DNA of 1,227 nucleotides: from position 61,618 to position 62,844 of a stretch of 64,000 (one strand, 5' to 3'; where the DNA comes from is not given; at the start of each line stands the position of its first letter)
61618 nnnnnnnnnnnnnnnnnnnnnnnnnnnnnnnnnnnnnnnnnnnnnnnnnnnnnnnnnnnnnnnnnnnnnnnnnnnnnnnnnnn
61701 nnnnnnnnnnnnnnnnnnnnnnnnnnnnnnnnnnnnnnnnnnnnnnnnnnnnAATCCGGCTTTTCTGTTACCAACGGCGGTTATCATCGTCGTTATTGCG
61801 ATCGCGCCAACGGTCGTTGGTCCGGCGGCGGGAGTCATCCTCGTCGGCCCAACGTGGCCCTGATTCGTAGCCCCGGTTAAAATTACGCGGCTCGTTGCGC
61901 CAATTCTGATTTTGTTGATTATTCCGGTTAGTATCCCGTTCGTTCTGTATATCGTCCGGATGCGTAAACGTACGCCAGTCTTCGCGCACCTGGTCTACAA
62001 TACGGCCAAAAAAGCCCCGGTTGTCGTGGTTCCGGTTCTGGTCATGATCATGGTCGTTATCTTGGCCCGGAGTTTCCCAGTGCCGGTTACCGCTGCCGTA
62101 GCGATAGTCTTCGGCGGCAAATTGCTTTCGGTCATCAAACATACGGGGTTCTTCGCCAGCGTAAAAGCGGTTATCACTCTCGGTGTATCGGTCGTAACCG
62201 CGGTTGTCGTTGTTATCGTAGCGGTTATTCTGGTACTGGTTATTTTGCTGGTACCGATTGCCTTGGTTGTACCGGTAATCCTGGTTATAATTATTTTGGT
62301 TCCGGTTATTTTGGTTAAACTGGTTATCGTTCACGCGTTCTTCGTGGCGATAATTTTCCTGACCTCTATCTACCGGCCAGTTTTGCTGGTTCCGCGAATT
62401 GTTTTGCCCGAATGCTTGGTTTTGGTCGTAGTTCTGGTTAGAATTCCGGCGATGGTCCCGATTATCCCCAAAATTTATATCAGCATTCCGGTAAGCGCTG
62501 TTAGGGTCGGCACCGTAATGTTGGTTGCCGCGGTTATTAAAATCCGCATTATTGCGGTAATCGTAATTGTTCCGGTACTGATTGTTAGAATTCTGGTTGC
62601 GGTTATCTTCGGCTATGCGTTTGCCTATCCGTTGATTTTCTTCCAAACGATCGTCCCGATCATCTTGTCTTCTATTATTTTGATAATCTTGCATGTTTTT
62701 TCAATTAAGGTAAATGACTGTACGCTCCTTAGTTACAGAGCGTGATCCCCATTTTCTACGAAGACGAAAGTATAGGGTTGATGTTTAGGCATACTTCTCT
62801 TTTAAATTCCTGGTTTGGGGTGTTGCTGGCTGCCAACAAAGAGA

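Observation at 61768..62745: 308-aa N/Q/R/D/Y-rich, hydrophobic-free ORF opposite a 277-aa pure V/I/L ORF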

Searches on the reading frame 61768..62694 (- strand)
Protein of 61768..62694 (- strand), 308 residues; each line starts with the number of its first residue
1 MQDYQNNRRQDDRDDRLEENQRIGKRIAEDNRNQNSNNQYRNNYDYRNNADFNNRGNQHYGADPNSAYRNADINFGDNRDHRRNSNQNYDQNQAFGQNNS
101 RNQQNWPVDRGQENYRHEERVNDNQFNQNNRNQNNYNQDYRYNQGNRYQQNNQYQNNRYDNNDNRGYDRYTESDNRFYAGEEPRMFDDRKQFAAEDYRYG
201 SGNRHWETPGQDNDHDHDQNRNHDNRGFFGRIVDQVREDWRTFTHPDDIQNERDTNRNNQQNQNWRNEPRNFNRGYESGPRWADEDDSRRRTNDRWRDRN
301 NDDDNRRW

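Call 3: search_protein_families(library=pfam, proteins=[window:61768-62694:-], max_evalue=1)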
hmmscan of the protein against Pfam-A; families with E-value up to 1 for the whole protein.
window:61768-62694:- (308 aa): 0 families

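Call 4: search_protein_families(library=ncbifam, proteins=[window:61768-62694:-], max_evalue=1)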
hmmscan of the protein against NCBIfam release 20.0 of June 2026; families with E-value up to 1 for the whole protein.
window:61768-62694:- (308 aa): 0 families

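Call 6: find_homologous_proteins(query=window:61768-62694:-)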
Query window:61768-62694:- (308 aa): 34 proteins with E <= 0.001 among 360 candidates.
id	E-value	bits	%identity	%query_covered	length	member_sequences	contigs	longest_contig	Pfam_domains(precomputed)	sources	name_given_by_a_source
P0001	6.1e-104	366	63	100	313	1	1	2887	-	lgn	-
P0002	7.4e-104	366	67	100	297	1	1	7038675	-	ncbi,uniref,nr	ncbi:hypothetical protein AHMF7605_26495 [Adhaeribacter arboris]|uniref:Uncharacterized protein n=1 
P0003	1.3e-101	359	72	85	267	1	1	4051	-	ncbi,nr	ncbi:MAG: hypothetical protein M3Q05_07640, partial [Bacteroidota bacterium]|nr:hypothetical protein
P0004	6.4e-96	340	65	100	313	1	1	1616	-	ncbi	-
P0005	1.7e-93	332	61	94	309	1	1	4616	-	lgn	-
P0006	5.7e-92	327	62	100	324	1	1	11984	-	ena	-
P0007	2.1e-43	167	45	100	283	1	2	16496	-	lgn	-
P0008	1.6e-16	79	38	88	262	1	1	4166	-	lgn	-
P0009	2.6e-14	72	37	87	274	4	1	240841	-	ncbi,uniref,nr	ncbi:hypothetical protein [Adhaeribacter rhizoryzae]|uniref:Uncharacterized protein n=1 Tax=Adhaerib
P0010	2.7e-14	72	36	88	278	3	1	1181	-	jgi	jgi:hypothetical protein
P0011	2.7e-12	65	34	87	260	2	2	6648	-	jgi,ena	jgi:hypothetical protein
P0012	5.0e-11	61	34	94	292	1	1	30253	-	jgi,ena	-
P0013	7.6e-11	60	34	92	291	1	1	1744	-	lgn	-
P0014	1.8e-10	59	32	88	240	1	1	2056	-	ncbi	-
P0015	4.0e-10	58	46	33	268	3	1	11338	-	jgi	-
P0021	2.7e-7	49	37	38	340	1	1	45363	-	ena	-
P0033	4.7e-4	38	36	33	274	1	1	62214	-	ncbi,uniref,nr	ncbi:hypothetical protein FVR03_09650 [Pontibacter qinzhouensis]|uniref:Uncharacterized protein n=1 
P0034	8.8e-4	37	39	32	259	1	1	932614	-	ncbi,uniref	ncbi:hypothetical protein WG947_12475 [Pontibacter sp. H259]|uniref:hypothetical protein n=1 Tax=Pon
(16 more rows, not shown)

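Call 10: find_encoding_contigs(protein=window:61768-62694:-, flank=10000, max_places=4)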
Protein window:61768-62694:- (308 aa): no gene with exactly this product is on record in the collection.

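Call 11: find_encoding_contigs(protein=P0002, flank=6000, max_places=2)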
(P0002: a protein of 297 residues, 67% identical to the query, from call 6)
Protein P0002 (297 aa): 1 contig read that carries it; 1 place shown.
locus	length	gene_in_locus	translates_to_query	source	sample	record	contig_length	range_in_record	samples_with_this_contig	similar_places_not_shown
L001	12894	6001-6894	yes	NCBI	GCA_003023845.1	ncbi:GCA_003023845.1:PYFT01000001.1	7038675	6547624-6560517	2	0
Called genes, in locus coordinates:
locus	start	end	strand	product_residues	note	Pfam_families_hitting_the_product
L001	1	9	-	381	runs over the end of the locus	PF01053:Cys_Met_Meta_PP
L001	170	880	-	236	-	PF13715:CarbopepD_reg_2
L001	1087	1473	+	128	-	PF01022:HTH_5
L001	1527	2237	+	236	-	PF00702:Hydrolase, PF13419:HAD_2, PF13242:Hydrolase_like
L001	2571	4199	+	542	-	PF00171:Aldedh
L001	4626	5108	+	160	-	-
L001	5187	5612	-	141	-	-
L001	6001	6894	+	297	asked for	-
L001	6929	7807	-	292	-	PF02311:AraC_binding (weak), PF07883:Cupin_2, PF12833:HTH_18, PF00165:HTH_AraC (weak)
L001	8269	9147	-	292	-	PF07883:Cupin_2 (weak), PF12833:HTH_18, PF00165:HTH_AraC (weak)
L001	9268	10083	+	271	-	PF05721:PhyH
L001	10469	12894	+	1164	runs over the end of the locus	PF06283:ThuA, PF23500:DUF7133, PF13385:Laminin_G_3 (faint), PF00127:Copper-bind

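Call 12: find_encoding_contigs(protein=P0009, flank=6000, max_places=2)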
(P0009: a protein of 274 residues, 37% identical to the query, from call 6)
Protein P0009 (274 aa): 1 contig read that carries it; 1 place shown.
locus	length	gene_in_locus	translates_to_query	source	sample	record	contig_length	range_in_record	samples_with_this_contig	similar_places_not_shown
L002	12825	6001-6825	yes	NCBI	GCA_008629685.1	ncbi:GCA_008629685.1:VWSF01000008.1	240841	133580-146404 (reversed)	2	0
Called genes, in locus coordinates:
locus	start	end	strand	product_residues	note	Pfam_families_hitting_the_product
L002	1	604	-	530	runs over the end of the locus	-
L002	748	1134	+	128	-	PF00903:Glyoxalase, PF13669:Glyoxalase_4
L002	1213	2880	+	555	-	PF03571:Peptidase_M49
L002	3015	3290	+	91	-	-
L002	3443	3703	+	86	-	-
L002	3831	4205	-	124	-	PF02142:MGS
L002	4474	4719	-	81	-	-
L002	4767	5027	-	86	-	-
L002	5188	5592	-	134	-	PF00011:HSP20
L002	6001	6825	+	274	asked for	-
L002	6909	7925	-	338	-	PF00753:Lactamase_B, PF12706:Lactamase_B_2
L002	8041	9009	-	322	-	PF04389:Peptidase_M28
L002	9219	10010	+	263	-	PF08867:FRG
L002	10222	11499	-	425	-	PF05139:Erythro_esteras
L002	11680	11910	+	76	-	-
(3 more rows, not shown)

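Call 13: find_encoding_contigs(protein=P0034, flank=6000, max_places=2)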
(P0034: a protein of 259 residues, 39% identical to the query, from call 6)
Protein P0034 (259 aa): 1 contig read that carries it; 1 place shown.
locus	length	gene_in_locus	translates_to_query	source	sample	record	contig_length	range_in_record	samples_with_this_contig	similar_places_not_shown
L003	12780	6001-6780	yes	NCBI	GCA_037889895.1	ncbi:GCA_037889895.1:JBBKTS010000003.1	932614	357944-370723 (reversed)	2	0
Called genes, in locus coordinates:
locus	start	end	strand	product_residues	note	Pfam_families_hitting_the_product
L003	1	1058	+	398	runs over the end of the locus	PF08448:PAS_4, PF08447:PAS_3, PF00989:PAS (weak), PF13426:PAS_9 (weak), PF08447:PAS_3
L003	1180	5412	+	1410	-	PF08447:PAS_3, PF00989:PAS, PF08447:PAS_3, PF08447:PAS_3, PF00989:PAS, PF08447:PAS_3, PF08447:PAS_3, PF00989:PAS, +10 more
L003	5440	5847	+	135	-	PF00072:Response_reg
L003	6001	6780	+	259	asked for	-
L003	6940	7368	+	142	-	-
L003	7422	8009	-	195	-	-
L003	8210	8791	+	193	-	PF03167:UDG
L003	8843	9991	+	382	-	PF00155:Aminotran_1_2, PF00266:Aminotran_5 (weak), PF01053:Cys_Met_Meta_PP (weak), PF01041:DegT_DnrJ_EryC1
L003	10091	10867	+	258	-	PF00795:CN_hydrolase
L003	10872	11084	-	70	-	-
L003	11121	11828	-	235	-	PF01209:Ubie_methyltran (weak), PF05175:MTS (weak), PF13489:Methyltransf_23, PF13847:Methyltransf_31, PF08241:Methyltransf_11, PF08242:Methyltransf_12, PF13649:Methyltransf_25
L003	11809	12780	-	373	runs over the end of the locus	PF00195:Chal_sti_synt_N, PF08392:FAE1_CUT1_RppA, PF08545:ACP_syn_III (weak), PF02797:Chal_sti_synt_C, PF08541:ACP_syn_III_C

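Call 14: find_related_loci(query=A1, collection=genome_contigs, flank=6000)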
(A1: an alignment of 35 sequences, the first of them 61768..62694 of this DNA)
Query A1 (308 aa) in genome_contigs; peptide patterns used: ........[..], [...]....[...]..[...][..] (x = any residue, [..] = any of these).
153 stretches matched a pattern; 68 encode a relative of the query (tblastn E <= 1e-3); 68 distinct loci.
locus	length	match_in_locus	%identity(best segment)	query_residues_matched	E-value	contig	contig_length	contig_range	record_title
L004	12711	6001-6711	37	17-285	3e-24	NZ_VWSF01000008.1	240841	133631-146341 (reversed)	Adhaeribacter rhizoryzae strain DK36 contig8, whole genome shotgun sequence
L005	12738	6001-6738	36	7-283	2e-20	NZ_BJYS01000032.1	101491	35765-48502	Adhaeribacter aerolatus strain NBRC 106133 sequence32, whole genome shotgun sequence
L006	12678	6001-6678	33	12-287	1e-18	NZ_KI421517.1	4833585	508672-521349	Adhaeribacter aquaticus DSM 16391 AdhaqDRAFT_Scaffold1.4, whole genome shotgun sequence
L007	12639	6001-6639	31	111-290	3e-14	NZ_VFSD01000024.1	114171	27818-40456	Pontibacter beigongshangensis strain T6-1 24, whole genome shotgun sequence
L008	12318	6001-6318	39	189-288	7e-14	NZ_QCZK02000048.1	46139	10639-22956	Botryobacter ruber strain SYSU D60016 SYSU_D60016_Contig48, whole genome shotgun sequence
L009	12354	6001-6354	39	189-291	1e-13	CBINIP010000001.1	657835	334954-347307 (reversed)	MAG TPA_asm: uncultured Pontibacter sp. isolate SRR16817047_binner12_Refined_5 genome assembly, contig: ERZ27392949.1, w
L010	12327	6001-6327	38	189-290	4e-13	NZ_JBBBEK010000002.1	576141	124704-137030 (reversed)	Pontibacter sp. 13R65 contig2, whole genome shotgun sequence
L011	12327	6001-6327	36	189-290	4e-13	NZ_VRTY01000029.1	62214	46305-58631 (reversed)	Pontibacter qinzhouensis strain GY10130 Scaffold29, whole genome shotgun sequence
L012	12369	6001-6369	36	189-307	6e-13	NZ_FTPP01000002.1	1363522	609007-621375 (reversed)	Pontibacter indicus strain LP100, whole genome shotgun sequence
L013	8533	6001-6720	28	16-288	2e-12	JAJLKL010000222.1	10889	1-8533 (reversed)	MAG: Hymenobacteraceae bacterium isolate PE-1-73 k141_972179, whole genome shotgun sequence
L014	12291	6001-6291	46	192-288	3e-12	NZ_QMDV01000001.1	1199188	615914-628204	Pontibacter arcticus strain 2b14 b14_scaffold1, whole genome shotgun sequence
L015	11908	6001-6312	39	189-288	7e-12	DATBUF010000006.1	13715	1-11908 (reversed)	MAG TPA_asm: Pontibacter sp. isolate SMAG_U7476 k141_658656, whole genome shotgun sequence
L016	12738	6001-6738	29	15-290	8e-12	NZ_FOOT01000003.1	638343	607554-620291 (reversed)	Pontibacter chinhatensis strain LP51, whole genome shotgun sequence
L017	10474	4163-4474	41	189-288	1e-11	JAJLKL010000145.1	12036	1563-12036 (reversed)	MAG: Hymenobacteraceae bacterium isolate PE-1-73 k141_508659, whole genome shotgun sequence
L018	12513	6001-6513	32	129-291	1e-11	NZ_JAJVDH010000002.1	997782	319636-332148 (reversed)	Pontibacter vulgaris strain NBU2972 Scaffold1_2, whole genome shotgun sequence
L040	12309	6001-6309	39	189-288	2e-9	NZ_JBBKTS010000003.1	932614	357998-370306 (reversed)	Pontibacter sp. H259 3, whole genome shotgun sequence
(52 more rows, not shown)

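Call 18: search_protein_families(library=pfam, proteins=[L008:4939-5349:+, L008:2241-4910:+, L008:50-2134:+, L008:7171-7767:-, L010:7014-7472:+, L012:6608-7051:+, L040:6523-6951:+, L004:4411-4656:-, L004:4704-5087:-, L004:5125-5529:-], max_evalue=0.01)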
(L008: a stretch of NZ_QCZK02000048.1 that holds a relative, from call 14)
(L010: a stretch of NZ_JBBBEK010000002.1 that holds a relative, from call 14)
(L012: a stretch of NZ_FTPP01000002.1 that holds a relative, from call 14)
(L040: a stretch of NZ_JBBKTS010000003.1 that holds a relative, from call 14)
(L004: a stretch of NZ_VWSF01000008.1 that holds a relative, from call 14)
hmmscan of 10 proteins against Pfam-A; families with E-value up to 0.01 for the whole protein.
L008:4939-5349:+ (136 aa): 1 family
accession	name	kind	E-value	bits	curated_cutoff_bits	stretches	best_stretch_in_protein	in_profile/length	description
PF00072.30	Response_reg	-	7.8e-11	42.6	30.2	1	7-131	1-110/111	Response regulator receiver domain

L008:2241-4910:+ (889 aa): 9 families
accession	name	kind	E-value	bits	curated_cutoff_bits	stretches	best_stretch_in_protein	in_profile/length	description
PF08447.18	PAS_3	-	3.1e-91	300.2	25.6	4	298-385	2-88/89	PAS fold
PF00989.32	PAS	-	4.9e-40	136.5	22.6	3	532-643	2-113/113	PAS fold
PF13426.13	PAS_9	-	8.3e-39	132.5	27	4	416-517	3-102/103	PAS domain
PF08448.16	PAS_4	-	1.6e-38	131.7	23.1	3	538-645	2-107/110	PAS fold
PF02518.31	HATPase_c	-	8.7e-22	78.1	26.4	1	781-886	5-109/111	Histidine kinase-, DNA gyrase B-, and HSP90-like ATPase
PF13188.13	PAS_8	-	1.4e-16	60.1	21.8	2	407-458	4-53/65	PAS domain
PF14598.12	PAS_11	-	1.2e-10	41.7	25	0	564-614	25-75/109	PAS domain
PF00512.31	HisKA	-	0.001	19.5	26.9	1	668-731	3-64/66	His Kinase A (phospho-acceptor) domain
PF13596.12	PAS_10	-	0.0075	17.3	22.1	0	571-633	38-95/106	PAS domain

L008:50-2134:+ (694 aa): 7 families
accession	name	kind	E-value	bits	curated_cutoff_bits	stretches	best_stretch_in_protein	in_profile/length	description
PF03461.20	TRCF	-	2.7e-25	89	25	1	547-636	2-91/95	TRCF domain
PF00271.37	Helicase_C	-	2.2e-24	86.3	23.5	1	334-438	10-109/110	Helicase conserved C-terminal domain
PF00270.35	DEAD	-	8.2e-24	84.6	26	1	135-294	2-163/167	DEAD/DEAH box helicase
PF02559.22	CarD_TRCF_RID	-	7.2e-18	64.9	23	1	9-65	1-57/57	CarD-like/TRCF RID domain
PF04851.21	ResIII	-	4.3e-08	33.7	22.5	1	134-290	5-162/164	Type III restriction enzyme, res subunit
PF22590.2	Cas3-like_C_2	-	3.1e-07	31.1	27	1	341-439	2-105/106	CRISPR-associated nuclease/helicase Cas3, C-terminal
PF19833.4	RecG_dom3_C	-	0.0037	17.7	26.8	1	473-502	3-32/87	ATP-dependent DNA helicase RecG, domain 3, C-terminal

L008:7171-7767:- (198 aa): 0 families

L010:7014-7472:+ (152 aa): 0 families

L012:6608-7051:+ (147 aa): 0 families

L040:6523-6951:+ (142 aa): 0 families

L004:4411-4656:- (81 aa): 0 families

L004:4704-5087:- (127 aa): 0 families

L004:5125-5529:- (134 aa): 1 family
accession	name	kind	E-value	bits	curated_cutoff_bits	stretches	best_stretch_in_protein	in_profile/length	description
PF00011.27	HSP20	-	8.4e-11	42.3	20.8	1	35-132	3-102/102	Hsp20/alpha crystallin family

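Call 27: predict_structure(alignment_id=A1)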
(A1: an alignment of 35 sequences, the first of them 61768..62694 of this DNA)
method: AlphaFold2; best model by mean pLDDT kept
length: 308 residues; sequences in the alignment: 35
mean_pLDDT: 48.0   pTM: 0.22
mean pLDDT of the five models: 48.0, 46.6, 46.1, 45.9, 43.5
residues with pLDDT >= 90: 0; 70-90: 29; 50-70: 70; < 50: 209
segments of 3 or more residues with pLDDT < 50: 7-9, 41-58, 76-183, 185-187, 189-191, 199-203, 209-223, 254-276, 287-308
pLDDT, mean of each block of 10 residues (from residue 1): 52 61 76 57 40 44 60 47 38 38 42 37 34 37 37 41 43 45 47 51 46 41 64 80 66 49 40 47 45 39 39
secondary structure, 60 per line:
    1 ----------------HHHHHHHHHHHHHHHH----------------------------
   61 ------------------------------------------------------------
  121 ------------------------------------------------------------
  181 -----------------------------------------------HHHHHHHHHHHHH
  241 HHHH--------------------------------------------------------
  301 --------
elements in order: H17-32 H228-244

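Call 28: search_protein_representatives(alignment_id=A1)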
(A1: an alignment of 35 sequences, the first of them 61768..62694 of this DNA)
Query: 35 sequences, 253 profile positions. Proteins with E-value up to 0.001 (for the whole library): 20; up to 1e-10: 11; up to 1e-30: 7. The best 20 are listed.
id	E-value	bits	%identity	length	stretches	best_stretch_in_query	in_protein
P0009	6.1e-64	232.9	-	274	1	1-247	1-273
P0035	2.7e-60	220.9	-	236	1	1-249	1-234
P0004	7.6e-58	212.9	-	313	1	2-250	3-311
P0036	1.4e-54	202.3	-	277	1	1-247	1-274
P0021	4.2e-44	167.9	-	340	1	5-247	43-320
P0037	1.4e-40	156.3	-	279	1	8-252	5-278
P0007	5.9e-39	151.0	-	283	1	3-252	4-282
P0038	4.0e-27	112.3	-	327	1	1-247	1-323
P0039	1.2e-26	110.8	-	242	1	8-239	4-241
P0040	9.3e-14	68.5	-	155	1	6-145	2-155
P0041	2.0e-12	64.1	-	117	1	161-250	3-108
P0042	8.5e-09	52.2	-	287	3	170-221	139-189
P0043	1.7e-08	51.2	-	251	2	100-218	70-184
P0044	2.8e-08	50.5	-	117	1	133-237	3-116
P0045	3.7e-07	46.9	-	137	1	128-241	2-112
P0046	1.3e-06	45.0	-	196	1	40-221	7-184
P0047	8.8e-06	42.3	-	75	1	160-221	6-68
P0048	9.7e-06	42.2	-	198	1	75-221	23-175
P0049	1.8e-05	41.3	-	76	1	155-219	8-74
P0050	2.6e-04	37.5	-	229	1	109-237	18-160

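Call 30: search_protein_families(library=pfam, proteins=[P0042, P0047, P0049, P0043, P0050, P0046, P0021, P0033, L010:7014-7472:+, L001:4626-5108:+], max_evalue=10)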
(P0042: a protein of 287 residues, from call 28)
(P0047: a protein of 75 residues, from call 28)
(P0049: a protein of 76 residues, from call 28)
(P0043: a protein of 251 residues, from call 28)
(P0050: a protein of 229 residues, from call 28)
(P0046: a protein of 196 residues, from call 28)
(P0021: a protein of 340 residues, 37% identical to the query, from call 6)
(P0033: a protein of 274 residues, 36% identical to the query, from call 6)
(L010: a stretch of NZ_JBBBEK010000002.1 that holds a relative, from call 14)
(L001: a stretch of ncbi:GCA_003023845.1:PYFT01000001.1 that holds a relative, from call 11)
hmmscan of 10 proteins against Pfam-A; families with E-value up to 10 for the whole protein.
P0042 (287 aa): 3 families
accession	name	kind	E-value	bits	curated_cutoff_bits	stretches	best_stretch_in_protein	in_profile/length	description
PF10173.14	Mit_KHE1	-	0.26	11.9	22.5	0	186-216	25-55/188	Mitochondrial K+-H+ exchange-related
PF00803.23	3A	-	0.27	10.9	25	0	136-183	31-76/237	3A/RNA2 movement protein family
PF02061.21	Lambda_CIII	-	0.34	11.5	25.7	0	100-112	18-30/42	Lambda Phage CIII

P0047 (75 aa): 1 family
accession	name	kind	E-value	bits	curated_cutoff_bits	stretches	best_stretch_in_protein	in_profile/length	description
PF19099.5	DUF5786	-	0.13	13.5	26.9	1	4-27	2-25/55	Family of unknown function (DUF5786)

P0049 (76 aa): 0 families

P0043 (251 aa): 0 families

P0050 (229 aa): 1 family
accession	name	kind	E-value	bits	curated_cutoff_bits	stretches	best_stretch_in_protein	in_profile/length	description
PF04220.17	YihI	-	4.2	7.6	25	1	9-55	11-56/155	Der GTPase activator (YihI)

P0046 (196 aa): 0 families

P0021 (340 aa): 0 families

P0033 (274 aa): 0 families

L010:7014-7472:+ (152 aa): 0 families

L001:4626-5108:+ (160 aa): 0 families

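Call 31: search_solved_structures(query=A1, max_evalue=10)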
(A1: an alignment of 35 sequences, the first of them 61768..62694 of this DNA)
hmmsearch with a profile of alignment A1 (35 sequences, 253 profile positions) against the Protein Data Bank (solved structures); distinct sequences matched with E-value up to 10: 0.

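Call 32: list_cluster_members(proteins=[P0042, P0043, P0046, P0047, P0048, P0049, P0050, P0035, P0036, P0038])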
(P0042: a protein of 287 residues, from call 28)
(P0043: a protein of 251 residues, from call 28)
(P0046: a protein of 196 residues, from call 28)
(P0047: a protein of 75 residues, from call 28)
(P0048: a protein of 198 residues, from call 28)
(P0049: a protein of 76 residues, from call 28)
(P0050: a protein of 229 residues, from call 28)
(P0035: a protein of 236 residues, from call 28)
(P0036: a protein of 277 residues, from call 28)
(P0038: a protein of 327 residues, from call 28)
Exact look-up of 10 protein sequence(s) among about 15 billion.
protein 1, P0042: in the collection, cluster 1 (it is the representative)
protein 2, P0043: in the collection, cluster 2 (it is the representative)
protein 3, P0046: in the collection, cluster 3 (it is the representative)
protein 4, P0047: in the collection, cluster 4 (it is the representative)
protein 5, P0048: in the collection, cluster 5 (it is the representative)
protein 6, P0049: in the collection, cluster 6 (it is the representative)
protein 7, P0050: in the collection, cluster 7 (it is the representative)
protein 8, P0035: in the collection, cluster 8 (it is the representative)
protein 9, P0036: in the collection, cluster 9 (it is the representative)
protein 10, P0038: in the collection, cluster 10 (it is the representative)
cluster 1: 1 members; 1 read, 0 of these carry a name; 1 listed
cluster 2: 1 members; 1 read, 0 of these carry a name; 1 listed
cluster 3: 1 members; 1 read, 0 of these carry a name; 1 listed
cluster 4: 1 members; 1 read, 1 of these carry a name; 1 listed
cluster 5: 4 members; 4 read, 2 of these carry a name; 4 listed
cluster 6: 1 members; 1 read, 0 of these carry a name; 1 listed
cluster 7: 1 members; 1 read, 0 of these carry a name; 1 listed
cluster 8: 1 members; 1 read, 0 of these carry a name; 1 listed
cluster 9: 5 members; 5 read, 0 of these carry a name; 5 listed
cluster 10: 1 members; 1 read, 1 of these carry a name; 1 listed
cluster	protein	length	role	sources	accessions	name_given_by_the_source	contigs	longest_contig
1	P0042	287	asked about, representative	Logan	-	-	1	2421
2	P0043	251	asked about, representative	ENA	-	-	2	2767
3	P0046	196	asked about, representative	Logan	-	-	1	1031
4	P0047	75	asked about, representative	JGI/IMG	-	hypothetical protein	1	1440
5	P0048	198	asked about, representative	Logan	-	-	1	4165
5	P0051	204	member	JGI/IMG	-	hypothetical protein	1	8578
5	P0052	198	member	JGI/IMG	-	hypothetical protein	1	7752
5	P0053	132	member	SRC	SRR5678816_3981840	-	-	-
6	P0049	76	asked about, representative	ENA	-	-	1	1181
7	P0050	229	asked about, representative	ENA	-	-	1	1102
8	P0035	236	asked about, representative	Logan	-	-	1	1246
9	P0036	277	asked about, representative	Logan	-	-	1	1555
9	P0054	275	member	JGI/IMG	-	-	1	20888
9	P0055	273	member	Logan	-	-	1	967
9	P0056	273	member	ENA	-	-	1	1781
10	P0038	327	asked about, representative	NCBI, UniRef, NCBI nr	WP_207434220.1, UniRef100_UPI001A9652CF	hypothetical protein [Sabulibacter ruber] | hypothetical protein n=1 Tax=Sabulibacter ruber TaxID=2811901 RepID=UPI001A9652CF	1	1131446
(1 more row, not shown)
